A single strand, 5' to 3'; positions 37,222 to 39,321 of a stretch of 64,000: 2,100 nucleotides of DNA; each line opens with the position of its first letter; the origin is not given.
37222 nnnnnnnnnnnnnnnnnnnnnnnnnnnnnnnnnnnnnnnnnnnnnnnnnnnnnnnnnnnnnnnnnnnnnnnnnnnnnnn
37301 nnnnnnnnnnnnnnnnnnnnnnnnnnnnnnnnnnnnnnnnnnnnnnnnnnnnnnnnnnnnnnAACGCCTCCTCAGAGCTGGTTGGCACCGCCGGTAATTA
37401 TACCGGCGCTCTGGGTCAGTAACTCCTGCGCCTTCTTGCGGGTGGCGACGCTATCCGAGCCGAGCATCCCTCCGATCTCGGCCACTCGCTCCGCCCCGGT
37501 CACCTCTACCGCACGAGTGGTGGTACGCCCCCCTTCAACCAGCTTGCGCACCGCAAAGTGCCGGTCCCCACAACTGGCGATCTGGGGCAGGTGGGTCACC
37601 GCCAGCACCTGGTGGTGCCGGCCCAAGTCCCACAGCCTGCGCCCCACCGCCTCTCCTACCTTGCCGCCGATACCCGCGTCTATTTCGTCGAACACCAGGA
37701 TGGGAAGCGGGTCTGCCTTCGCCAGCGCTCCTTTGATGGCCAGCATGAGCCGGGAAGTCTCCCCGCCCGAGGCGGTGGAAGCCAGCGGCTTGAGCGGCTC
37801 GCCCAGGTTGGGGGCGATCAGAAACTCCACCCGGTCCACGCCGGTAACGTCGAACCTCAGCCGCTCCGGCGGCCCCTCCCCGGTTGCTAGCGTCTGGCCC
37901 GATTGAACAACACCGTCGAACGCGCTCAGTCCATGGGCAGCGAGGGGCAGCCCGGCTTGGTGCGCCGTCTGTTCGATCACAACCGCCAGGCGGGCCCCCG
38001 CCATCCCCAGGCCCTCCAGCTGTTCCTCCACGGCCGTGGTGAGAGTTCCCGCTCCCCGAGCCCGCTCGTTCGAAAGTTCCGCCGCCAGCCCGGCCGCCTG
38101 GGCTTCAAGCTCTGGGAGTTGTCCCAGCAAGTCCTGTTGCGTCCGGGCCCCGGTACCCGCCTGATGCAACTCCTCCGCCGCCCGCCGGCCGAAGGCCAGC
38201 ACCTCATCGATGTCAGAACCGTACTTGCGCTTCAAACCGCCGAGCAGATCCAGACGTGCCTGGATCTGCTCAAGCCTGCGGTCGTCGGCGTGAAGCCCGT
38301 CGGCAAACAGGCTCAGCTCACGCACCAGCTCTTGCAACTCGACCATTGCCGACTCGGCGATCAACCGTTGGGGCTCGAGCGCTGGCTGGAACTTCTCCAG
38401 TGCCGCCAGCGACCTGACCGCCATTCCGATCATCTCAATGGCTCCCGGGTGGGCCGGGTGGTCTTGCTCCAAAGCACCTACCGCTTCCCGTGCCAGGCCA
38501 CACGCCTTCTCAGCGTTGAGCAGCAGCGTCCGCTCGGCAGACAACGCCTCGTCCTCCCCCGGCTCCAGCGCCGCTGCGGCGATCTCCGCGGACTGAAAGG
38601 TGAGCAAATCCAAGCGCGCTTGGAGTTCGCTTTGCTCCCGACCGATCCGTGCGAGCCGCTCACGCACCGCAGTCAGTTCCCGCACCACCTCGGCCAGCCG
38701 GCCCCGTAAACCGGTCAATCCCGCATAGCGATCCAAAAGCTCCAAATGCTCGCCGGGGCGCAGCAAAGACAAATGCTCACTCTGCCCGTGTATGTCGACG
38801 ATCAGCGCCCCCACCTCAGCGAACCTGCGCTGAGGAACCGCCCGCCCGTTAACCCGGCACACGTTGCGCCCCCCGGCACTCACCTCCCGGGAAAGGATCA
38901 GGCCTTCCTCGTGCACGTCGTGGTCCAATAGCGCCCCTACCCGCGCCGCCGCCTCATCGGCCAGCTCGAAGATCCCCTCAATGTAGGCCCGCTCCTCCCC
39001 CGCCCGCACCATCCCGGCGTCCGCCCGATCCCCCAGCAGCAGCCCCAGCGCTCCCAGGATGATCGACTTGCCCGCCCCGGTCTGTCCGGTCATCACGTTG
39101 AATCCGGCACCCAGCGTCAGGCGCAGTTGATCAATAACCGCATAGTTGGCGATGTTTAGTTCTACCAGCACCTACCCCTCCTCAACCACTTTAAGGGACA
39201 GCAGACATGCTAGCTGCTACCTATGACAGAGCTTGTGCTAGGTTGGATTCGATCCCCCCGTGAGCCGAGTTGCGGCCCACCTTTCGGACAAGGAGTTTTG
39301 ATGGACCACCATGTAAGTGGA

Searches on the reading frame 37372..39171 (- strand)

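Call 39: search_protein_families(library=pfam, proteins=[window:37372-39171:-], max_evalue=0.001)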
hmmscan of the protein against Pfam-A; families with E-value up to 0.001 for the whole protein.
window:37372-39171:- (599 aa): 3 families
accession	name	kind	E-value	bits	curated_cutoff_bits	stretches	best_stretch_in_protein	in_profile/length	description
PF02463.25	SMC_N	-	8.8e-16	58.4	40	1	3-543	3-213/220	RecF/RecN/SMC N terminal domain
PF13476.12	AAA_23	-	2.1e-06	29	27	1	5-52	2-49/201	AAA domain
PF13304.12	AAA_21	-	2.6e-05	24.9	27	0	24-48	1-25/304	AAA domain, putative AbiEii toxin, Type IV TA system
